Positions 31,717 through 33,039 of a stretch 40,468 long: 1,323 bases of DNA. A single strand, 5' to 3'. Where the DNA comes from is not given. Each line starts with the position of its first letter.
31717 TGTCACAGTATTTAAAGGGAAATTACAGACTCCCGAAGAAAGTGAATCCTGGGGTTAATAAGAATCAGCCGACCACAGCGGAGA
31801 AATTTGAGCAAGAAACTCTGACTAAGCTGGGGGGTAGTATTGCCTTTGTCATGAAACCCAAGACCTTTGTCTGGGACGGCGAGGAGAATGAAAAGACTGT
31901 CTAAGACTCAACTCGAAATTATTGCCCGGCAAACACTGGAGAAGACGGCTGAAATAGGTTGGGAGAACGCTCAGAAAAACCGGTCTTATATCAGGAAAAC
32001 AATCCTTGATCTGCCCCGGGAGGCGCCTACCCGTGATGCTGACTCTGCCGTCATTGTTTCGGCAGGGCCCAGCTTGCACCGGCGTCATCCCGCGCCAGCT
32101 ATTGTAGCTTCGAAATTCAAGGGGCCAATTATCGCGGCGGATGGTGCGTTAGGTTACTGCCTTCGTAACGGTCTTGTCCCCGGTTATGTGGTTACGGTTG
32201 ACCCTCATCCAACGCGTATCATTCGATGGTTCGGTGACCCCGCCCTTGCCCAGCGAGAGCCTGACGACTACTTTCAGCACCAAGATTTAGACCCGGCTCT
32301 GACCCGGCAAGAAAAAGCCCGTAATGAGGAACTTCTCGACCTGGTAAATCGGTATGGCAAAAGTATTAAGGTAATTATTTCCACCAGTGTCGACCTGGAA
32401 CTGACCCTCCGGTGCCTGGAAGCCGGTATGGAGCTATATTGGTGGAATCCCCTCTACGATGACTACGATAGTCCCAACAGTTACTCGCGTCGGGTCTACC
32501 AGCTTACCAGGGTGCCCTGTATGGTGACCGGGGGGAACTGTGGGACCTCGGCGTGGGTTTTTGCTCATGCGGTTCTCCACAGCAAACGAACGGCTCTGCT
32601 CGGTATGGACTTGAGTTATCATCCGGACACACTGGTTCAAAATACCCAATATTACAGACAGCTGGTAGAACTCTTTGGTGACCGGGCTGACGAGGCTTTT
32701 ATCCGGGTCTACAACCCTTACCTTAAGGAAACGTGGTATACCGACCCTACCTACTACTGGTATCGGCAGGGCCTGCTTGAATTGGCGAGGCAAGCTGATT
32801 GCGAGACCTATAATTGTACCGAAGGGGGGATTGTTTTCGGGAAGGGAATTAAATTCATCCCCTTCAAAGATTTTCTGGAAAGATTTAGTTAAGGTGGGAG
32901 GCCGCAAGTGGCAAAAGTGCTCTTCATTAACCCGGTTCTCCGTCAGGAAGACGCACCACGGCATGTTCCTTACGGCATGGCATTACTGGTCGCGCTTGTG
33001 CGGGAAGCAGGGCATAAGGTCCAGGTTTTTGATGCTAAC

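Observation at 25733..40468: Glycan island with a complete 5,7-diamino-nonulosonic-acid pathway plus an unusually dense tailoring set and no flagellar context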

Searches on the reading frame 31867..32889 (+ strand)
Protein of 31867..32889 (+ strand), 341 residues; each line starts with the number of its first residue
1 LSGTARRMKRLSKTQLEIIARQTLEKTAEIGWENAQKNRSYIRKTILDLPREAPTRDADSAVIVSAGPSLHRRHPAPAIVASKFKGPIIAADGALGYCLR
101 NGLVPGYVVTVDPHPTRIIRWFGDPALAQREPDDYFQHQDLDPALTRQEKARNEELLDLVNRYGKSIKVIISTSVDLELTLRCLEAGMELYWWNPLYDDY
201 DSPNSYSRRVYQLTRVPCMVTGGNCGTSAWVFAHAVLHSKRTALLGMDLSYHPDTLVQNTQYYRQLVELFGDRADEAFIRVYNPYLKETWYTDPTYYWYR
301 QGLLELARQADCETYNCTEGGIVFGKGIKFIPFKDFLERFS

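Call 5: search_protein_families(library=pfam, proteins=[window:31867-32889:+], max_evalue=0.01)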
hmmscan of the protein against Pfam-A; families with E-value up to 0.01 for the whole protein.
window:31867-32889:+ (341 aa): 1 family
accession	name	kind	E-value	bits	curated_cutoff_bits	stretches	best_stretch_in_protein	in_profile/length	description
PF01973.23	MptE-like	-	1.8e-13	51.1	34.6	1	37-115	5-80/171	6-hydroxymethylpterin diphosphokinase MptE-like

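Call 8: search_protein_families(library=ncbifam, proteins=[window:31867-32889:+], max_evalue=0.001)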
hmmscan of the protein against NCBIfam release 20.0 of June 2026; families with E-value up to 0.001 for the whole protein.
window:31867-32889:+ (341 aa): 1 family
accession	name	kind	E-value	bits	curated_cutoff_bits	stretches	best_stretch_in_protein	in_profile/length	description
NF050051.1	FlagModPseD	domain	2.8e-10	39.4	670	1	57-112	226-279/640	flagellin modification protein PseD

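Call 17: find_homologous_proteins(query=window:31867-32889:+, max_evalue=0.00001)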
Query window:31867-32889:+ (341 aa): 1798 proteins with E <= 0.00001 among 6368 candidates; the best 120 are listed.
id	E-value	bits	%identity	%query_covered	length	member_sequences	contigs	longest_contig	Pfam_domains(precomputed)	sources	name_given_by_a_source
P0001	4.3e-207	705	89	98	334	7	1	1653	PF01973.24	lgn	-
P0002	2.7e-200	683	86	98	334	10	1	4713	PF01973.24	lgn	-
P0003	1.4e-185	634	79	98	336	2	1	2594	PF01973.24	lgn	-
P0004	6.6e-184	629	79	98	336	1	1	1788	PF01973.24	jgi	jgi:hypothetical protein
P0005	3.4e-181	620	77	98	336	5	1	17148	PF01973.24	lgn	-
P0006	7.9e-173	592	75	98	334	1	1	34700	PF01973.24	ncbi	-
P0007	6.1e-172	590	74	97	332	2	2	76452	PF01973.24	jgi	-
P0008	3.3e-150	518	68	91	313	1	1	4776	PF01973.24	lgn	-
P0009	1.4e-139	483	60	97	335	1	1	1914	PF01973.24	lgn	-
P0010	3.7e-139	482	63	96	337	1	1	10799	PF01973.24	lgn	-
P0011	3.3e-138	479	62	98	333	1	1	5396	PF01973.24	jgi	jgi:hypothetical protein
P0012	6.3e-138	478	60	99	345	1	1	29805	PF01973.24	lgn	-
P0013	6.6e-137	474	57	98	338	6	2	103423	PF01973.24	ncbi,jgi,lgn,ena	-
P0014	9.1e-137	474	58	98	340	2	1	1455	PF01973.24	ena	-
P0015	5.1e-136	471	57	98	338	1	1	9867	PF01973.24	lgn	-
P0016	6.1e-136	471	62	95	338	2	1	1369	PF01973.24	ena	-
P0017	6.3e-136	471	59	98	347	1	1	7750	PF01973.24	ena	-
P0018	7.5e-136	471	58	99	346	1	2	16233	PF01973.24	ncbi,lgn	-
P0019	1.3e-135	470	60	96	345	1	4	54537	PF01973.24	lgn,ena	-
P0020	2.4e-135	469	60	96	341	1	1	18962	PF01973.24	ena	-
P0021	2.4e-135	469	59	97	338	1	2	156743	PF01973.24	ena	-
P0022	3.4e-135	469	60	97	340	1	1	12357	PF01973.24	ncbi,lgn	-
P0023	5.7e-135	468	59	97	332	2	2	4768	PF01973.24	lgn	-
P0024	8.1e-135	467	58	99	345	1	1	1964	PF01973.24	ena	-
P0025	9.3e-135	467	59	98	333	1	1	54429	PF01973.24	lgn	-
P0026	9.4e-135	467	58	98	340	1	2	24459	PF01973.24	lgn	-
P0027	1.1e-134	467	61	97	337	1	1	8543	PF01973.24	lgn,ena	-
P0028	6.1e-134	465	59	98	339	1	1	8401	PF01973.24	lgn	-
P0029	7.3e-134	464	58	97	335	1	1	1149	PF01973.24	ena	-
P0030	9.4e-134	464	60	94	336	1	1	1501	PF01973.24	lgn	-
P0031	1.3e-133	463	58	97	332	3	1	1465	PF01973.24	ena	-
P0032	1.8e-133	463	57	97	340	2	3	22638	PF01973.24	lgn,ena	-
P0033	3.1e-133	462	59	97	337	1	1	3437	PF01973.24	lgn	-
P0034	6.2e-133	461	58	97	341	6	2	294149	PF01973.24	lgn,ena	-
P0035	6.7e-133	461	56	97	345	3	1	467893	PF01973.24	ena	-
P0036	2.0e-132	460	59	97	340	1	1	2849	PF01973.24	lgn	-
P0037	4.1e-132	459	59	97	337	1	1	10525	PF01973.24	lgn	-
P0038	1.1e-131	457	59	96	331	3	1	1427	PF01973.24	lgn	-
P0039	1.2e-131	457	59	98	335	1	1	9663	PF01973.24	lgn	-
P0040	1.3e-131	457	57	97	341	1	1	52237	PF01973.24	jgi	jgi:hypothetical protein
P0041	1.3e-131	457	57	97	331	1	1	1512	PF01973.24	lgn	-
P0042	1.3e-131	457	58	97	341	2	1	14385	PF01973.24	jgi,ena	-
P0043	1.9e-131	456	57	94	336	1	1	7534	PF01973.24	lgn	-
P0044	2.1e-131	456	59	96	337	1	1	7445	PF01973.24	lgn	-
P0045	2.2e-131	456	61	93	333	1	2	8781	PF01973.24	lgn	-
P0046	2.7e-131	456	59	94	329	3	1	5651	PF01973.24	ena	-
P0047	5.4e-131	455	58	98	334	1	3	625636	PF01973.24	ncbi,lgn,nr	ncbi:MAG: DUF115 domain-containing protein [Candidatus Omnitrophica bacterium]|nr:DUF115 domain-cont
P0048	5.5e-131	455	57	98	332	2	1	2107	PF01973.24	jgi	-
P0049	6.7e-131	455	58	97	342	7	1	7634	PF01973.24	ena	-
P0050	8.8e-131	454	60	98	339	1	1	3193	PF01973.24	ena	-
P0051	1.0e-130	454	60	96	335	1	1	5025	PF01973.24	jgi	-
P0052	1.3e-130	454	58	97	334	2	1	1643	PF01973.24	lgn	-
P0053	1.6e-130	453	58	97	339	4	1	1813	PF01973.24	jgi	jgi:hypothetical protein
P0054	1.8e-130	453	57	96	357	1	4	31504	PF01973.24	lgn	-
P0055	4.8e-130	452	56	97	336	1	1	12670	PF01973.24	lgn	-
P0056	5.6e-130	452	59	97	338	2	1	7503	PF01973.24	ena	-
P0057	6.8e-130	451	58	96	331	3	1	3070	PF01973.24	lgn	-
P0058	7.7e-130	451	57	95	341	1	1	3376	PF01973.24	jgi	jgi:hypothetical protein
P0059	8.2e-130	451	57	97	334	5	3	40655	PF01973.24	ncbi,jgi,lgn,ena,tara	jgi:hypothetical protein|tara:strand:- start:2422 stop:3426 length:1005 start_codon:yes stop_codon:y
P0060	8.3e-130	451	60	98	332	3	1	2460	PF01973.24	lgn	-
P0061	9.6e-130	451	59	97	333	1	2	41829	PF01973.24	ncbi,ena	-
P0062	1.3e-129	450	57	98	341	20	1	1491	PF01973.24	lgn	-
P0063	1.9e-129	450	57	97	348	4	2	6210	PF01973.24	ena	-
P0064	2.0e-129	450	58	92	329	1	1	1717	PF01973.24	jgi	-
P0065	2.6e-129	449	57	97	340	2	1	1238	PF01973.24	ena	-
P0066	3.8e-129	449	55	97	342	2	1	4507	PF01973.24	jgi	jgi:hypothetical protein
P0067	5.6e-129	448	58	98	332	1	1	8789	PF01973.24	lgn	-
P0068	6.3e-129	448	56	96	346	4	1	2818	PF01973.24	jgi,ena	-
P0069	8.5e-129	448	55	97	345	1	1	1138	PF01973.24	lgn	-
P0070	8.9e-129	448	57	98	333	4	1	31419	PF01973.24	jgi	-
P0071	8.9e-129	448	58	97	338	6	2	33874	PF01973.24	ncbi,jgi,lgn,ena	-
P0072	1.1e-128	447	57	97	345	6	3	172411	PF01973.24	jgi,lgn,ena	-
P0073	1.1e-128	447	58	95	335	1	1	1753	PF01973.24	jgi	jgi:hypothetical protein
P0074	1.3e-128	447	56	96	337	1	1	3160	PF01973.24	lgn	-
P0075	1.4e-128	447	57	97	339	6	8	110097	PF01973.24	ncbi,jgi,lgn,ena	-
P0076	1.8e-128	447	56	97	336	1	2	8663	PF01973.24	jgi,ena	-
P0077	2.2e-128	446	59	98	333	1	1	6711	PF01973.24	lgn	-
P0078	4.2e-128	445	59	98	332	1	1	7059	PF01973.24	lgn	-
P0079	5.7e-128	445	58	97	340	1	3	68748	PF01973.24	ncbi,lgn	-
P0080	5.8e-128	445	60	93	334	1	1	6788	PF01973.24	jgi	-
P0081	6.1e-128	445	56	98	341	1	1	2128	PF01973.24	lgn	-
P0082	6.1e-128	445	54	97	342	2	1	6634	PF01973.24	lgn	-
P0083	6.7e-128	445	56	96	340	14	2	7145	PF01973.24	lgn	-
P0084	7.2e-128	445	55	96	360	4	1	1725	PF01973.24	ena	-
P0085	8.7e-128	444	57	98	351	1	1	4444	PF01973.24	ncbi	-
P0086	1.0e-127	444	56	98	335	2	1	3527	PF01973.24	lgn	-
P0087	1.2e-127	444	55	97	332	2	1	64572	PF01973.24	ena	-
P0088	1.3e-127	444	57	95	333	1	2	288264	PF01973.24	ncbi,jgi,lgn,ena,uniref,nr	ncbi:MAG: hypothetical protein COV29_02095 [Candidatus Yanofskybacteria bacterium CG10_big_fil_rev_8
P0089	1.7e-127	443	57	98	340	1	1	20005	PF01973.24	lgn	-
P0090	2.2e-127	443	58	95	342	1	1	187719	PF01973.24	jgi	jgi:hypothetical protein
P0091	2.6e-127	443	61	94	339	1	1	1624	PF01973.24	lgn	-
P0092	2.7e-127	443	56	96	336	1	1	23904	PF01973.24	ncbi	-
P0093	3.1e-127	442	57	96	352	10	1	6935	PF01973.24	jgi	-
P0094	3.6e-127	442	59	94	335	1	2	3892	PF01973.24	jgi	jgi:hypothetical protein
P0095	3.8e-127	442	58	94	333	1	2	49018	PF01973.24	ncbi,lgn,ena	-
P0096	4.0e-127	442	57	92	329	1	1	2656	PF01973.24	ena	-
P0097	4.2e-127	442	56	98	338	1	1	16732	PF01973.24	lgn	-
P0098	4.7e-127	442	56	97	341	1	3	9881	PF01973.24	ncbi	-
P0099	4.8e-127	442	56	96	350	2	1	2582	PF01973.24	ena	-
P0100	5.6e-127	442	56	96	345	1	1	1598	PF01973.24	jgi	jgi:hypothetical protein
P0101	7.7e-127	441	57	98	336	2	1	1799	PF01973.24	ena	-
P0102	1.1e-126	441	57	97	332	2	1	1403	PF01973.24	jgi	-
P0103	1.2e-126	441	57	97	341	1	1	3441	PF01973.24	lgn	-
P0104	1.5e-126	440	56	97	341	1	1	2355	PF01973.24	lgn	-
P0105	1.7e-126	440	57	97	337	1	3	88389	PF01973.24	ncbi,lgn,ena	-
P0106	2.1e-126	440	53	97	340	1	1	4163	PF01973.24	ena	-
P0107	2.1e-126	440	58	92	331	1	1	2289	PF01973.24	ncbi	-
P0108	2.2e-126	440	58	94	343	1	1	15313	PF01973.24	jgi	jgi:hypothetical protein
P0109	2.3e-126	440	55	97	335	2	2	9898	PF01973.24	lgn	-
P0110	3.0e-126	439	57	97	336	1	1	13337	PF01973.24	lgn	-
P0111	3.4e-126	439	56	97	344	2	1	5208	PF01973.24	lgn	-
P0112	3.5e-126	439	55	97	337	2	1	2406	PF01973.24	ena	-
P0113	4.3e-126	439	57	94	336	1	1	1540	PF01973.24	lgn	-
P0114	4.5e-126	439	54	98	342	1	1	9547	PF01973.24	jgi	jgi:hypothetical protein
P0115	4.6e-126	439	59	97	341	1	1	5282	PF01973.24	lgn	-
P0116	5.2e-126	438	55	97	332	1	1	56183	PF01973.24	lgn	-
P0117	5.3e-126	438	57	98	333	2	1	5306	PF01973.24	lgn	-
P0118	5.8e-126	438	57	97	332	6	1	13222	PF01973.24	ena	-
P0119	7.8e-126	438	55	98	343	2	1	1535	PF01973.24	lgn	-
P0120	7.8e-126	438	56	97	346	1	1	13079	PF01973.24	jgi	jgi:hypothetical protein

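Call 20: search_solved_structures(query=A1, max_evalue=1)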
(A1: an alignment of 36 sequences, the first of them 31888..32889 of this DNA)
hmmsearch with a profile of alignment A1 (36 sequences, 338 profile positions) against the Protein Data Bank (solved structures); distinct sequences matched with E-value up to 1: 6.
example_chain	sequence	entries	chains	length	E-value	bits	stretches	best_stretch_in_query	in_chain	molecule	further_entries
8sd5_A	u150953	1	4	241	2.5e-05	26.5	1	50-103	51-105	6-hydroxymethyl-7,8-dihydropterin pyrophosphokinase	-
8sbu_A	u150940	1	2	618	0.00016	23.9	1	50-103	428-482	Maltose/maltodextrin-binding periplasmic protein,6-hydroxymethyl-7,8-dihydropterin pyropho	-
2p5t_B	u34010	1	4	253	0.21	13.6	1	36-86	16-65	PezT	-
8tp9_D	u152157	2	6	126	0.28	13.2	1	79-100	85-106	Heavy chain of Fab 2-2-1G06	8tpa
5mu5_A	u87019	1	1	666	0.67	12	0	44-104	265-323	Uncharacterized protein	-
1gvd_A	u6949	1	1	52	0.95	11.5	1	144-178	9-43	MYB PROTO-ONCOGENE PROTEIN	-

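Call 24: predict_structure(alignment_id=A1)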
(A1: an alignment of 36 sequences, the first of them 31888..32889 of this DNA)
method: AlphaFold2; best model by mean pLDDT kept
length: 334 residues; sequences in the alignment: 36
mean_pLDDT: 89.7   pTM: 0.90
mean pLDDT of the five models: 89.7, 89.3, 88.7, 88.1, 86.3
residues with pLDDT >= 90: 218; 70-90: 103; 50-70: 11; < 50: 2
segments of 3 or more residues with pLDDT < 50: none
pLDDT, mean of each block of 10 residues (from residue 1): 81 84 91 96 62 89 87 92 95 96 87 92 81 71 90 98 96 97 93 88 93 88 94 95 89 87 90 92 93 94 94 89 94 90
secondary structure, 60 per line:
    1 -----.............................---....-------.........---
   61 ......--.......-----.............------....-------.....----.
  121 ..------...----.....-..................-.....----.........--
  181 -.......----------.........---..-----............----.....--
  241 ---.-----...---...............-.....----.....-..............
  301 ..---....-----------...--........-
elements in order: H6-34 H49-52 E53-57 H61-66 H69-75 E81-84 H85-93 E100-103 H111-115 H136-140 H142-159 E161-165 H170-178 E182-188 H199-207 H218-229 E234-238 H256-270 E272-276 E281-285 H287-302 E306-309 E321-323 H326-333

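Call 26: fold_search(model_id=the predicted structure, library=pdb)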
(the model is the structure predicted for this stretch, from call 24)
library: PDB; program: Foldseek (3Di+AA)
matches with E <= 10: 1501; with E <= 0.001: 4
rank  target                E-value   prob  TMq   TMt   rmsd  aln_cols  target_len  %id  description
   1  5mu5                  1.0e-08  1.00  0.57  0.32   5.6       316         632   16  Structure of MAf glycosyltransferase from Magnetospirillum magneticum AMB-1 (released 2017-11-15)
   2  8sd5_B                4.9e-05  1.00  0.38  0.55   8.4       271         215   17  Crystal structure of HPPK from Methanocaldococcus jannaschii (released 2024-07-03)
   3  8sd5_A                4.4e-04  1.00  0.39  0.56   6.8       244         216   15  Crystal structure of HPPK from Methanocaldococcus jannaschii (released 2024-07-03)
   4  8sd5_C                6.5e-04  1.00  0.38  0.55   8.3       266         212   15  Crystal structure of HPPK from Methanocaldococcus jannaschii (released 2024-07-03)
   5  8sbu_B                1.1e-03  1.00  0.39  0.24   5.3       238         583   16  Crystal structure of MBP fusion with HPPK from Methanocaldococcus jannaschii (released 2024-07-03)
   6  8sbu_A                1.9e-03  1.00  0.37  0.23   7.0       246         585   15  Crystal structure of MBP fusion with HPPK from Methanocaldococcus jannaschii (released 2024-07-03)
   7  9hmz_G                6.9e-03  0.95  0.29  0.29  12.6       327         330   12  Structure of Corynebacterium glutamicum SteA, a cell division regulator (released 2025-07-30)
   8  1tmy                  1.6e-02  0.75  0.17  0.37  10.2       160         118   11  CHEY FROM THERMOTOGA MARITIMA (APO-I) (released 1997-11-19)
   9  4luy_A                1.7e-02  0.30  0.21  0.20  14.4       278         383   11  Crystal structure of CdALR mutant K 271 T (released 2014-06-04)
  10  3cq9_B                2.0e-02  0.92  0.22  0.32  10.6       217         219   12  Crystal structure of the lp_1622 protein from Lactobacillus plantarum. Northeast Structural Genomics Consortium target (released 2008-04-15)
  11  2q1s                  2.0e-02  0.21  0.18  0.18  11.5       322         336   12  Crystal structure of the Bordetella bronchiseptica enzyme WbmF in complex with NADH (released 2007-10-02)
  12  3cq9_C                2.2e-02  0.89  0.22  0.32  10.8       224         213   12  Crystal structure of the lp_1622 protein from Lactobacillus plantarum. Northeast Structural Genomics Consortium target (released 2008-04-15)
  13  6qin_A                2.2e-02  0.44  0.21  0.22  13.4       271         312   13  CRYSTAL STRUCTURE OF THE PMGL2 ESTERASE FROM PERMAFROST METAGENOMIC LIBRARY (released 2019-12-25)
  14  9r0p_D                2.2e-02  0.28  0.18  0.23  11.7       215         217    8  human FAM118B trimeric filament (released 2025-11-26)
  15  9kcs                  2.2e-02  0.15  0.15  0.12  16.7       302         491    9  Crystal structure of Tagatose 4-epimerase with one glycerol from Thermoprotei archaeon (released 2025-11-05)
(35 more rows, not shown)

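Call 75: find_related_loci(query=A1, collection=genome_contigs, flank=8000)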
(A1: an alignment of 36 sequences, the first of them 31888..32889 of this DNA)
Query A1 (334 aa) in genome_contigs; peptide patterns used: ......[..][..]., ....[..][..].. (x = any residue, [..] = any of these).
137 stretches matched a pattern; 131 encode a relative of the query (tblastn E <= 1e-3); the best 80 are kept; 80 distinct loci.
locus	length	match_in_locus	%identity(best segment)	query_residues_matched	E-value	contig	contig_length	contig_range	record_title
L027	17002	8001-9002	82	1-334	0e+0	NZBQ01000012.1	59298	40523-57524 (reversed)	MAG: Dehalococcoidales bacterium isolate ARS1330 45557, whole genome shotgun sequence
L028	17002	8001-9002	77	1-334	0e+0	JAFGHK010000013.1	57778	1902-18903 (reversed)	MAG: Dehalococcoidales bacterium isolate Zod_Metabat.1454 k87_1308782, whole genome shotgun sequence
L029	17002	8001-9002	75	1-334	3e-176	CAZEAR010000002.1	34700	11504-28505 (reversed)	MAG TPA_asm: uncultured Dehalococcoidales bacterium isolate binchicken_co294_169 genome assembly, contig: NODE_1676_leng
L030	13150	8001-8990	59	1-331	5e-134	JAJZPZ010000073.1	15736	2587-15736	MAG: Nitrospirae bacterium isolate SKS1.bin28 NODE_6672_length_15736_cov_1.833622, whole genome shotgun sequence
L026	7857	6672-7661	57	1-330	7e-133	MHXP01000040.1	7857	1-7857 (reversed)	MAG: Planctomycetes bacterium GWA2_39_15 gwa2_scaffold_16244, whole genome shotgun sequence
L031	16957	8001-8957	57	12-334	2e-130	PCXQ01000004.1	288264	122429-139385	MAG: Candidatus Yanofskybacteria bacterium CG10_big_fil_rev_8_21_14_0_10_36_16 CG10_8_21_14_0.10_scaffold_2_c, whole gen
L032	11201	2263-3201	58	16-331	8e-129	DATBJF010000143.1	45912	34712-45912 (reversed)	MAG TPA_asm: Candidatus Methylomirabilota bacterium isolate SMAG_U3913 k141_2439523, whole genome shotgun sequence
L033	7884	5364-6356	55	4-334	6e-128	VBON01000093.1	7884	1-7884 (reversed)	MAG: Nitrospirae bacterium isolate NS_11 14_1009_16_30cm_scaffold_60168, whole genome shotgun sequence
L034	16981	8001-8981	56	4-330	2e-127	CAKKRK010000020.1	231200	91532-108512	Nitrospiraceae bacterium isolate Hainich-H41-bin216-1 genome assembly, contig: H41-bin216_1_Hain_H41_02um_R2_23_length_2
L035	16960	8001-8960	57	12-332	4e-127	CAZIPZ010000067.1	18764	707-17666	MAG TPA_asm: uncultured Solibacteraceae bacterium isolate SRP287453_co1_354 genome assembly, contig: NODE_5240_length_18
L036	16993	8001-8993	56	1-331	8e-127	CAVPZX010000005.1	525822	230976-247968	MAG: Nitrospirota bacterium isolate MFD03726.bin.1.73 genome assembly, contig: contig_59838, whole genome shotgun sequen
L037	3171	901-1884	54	4-331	5e-131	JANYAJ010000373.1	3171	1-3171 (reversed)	MAG: Nitrospira sp. isolate GL140_5_metabat_222_sub GL140_5_k141_1761813, whole genome shotgun sequence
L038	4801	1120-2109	55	4-334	1e-127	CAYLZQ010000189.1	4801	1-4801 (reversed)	MAG TPA_asm: uncultured Elusimicrobia bacterium isolate binchicken_co21_239 genome assembly, contig: NODE_24536_length_4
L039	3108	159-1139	55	4-330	1e-130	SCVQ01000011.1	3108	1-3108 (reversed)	MAG: Nitrospirae bacterium isolate GW928_bin.19 GW928_bin.19-861-1, whole genome shotgun sequence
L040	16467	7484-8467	54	4-331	2e-126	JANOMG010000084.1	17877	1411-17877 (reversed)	MAG: Nitrospira sp. isolate VAR_45_metabat_136 VAR_45_k141_2760232, whole genome shotgun sequence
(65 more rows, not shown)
